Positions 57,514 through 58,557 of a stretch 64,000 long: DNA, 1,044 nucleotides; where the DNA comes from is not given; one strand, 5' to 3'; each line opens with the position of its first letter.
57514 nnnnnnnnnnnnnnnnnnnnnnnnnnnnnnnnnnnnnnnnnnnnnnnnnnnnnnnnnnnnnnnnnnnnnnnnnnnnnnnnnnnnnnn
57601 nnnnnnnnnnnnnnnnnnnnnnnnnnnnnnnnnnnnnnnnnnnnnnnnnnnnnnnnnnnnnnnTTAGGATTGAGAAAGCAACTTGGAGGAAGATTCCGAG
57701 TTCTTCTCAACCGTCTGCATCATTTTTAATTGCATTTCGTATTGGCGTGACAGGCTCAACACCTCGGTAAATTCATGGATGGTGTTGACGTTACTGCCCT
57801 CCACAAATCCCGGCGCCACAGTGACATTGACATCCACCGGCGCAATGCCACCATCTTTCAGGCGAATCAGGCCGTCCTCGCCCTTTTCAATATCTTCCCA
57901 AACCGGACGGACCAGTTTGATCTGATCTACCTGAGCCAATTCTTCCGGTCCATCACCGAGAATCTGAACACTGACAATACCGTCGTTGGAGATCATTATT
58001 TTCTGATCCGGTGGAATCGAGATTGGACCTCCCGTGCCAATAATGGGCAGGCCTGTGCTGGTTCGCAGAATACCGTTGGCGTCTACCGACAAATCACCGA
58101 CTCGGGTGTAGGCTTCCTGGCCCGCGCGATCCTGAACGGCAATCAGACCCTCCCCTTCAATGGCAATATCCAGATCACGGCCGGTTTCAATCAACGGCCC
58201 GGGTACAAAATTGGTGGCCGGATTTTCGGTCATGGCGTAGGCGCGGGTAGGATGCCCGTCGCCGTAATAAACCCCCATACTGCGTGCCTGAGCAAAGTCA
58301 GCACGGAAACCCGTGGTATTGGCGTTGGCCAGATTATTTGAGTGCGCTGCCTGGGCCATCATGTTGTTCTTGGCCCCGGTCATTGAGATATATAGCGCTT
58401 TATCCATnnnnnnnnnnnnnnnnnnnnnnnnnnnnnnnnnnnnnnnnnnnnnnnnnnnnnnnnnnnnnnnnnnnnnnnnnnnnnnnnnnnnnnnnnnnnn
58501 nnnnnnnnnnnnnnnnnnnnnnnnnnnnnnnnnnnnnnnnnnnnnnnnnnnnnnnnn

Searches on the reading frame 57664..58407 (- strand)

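Call 86: search_protein_families(library=pfam, proteins=[window:57664-58407:-], max_evalue=0.01)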
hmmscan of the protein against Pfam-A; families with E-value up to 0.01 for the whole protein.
window:57664-58407:- (247 aa): 3 families
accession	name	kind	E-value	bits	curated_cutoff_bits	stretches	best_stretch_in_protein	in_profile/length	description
PF06429.18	Flg_bbr_C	-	2.8e-15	56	23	1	199-242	2-45/46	Flagellar basal body rod FlgEFG protein C-terminal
PF22692.1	LlgE_F_G_D1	-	1.6e-14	54.2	27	1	82-147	1-64/64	Flagellar hook protein FlgE/F/G D1 domain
PF00460.25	Flg_bb_rod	-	3.7e-06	27.2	20.7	1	5-35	1-31/31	Flagella basal body rod protein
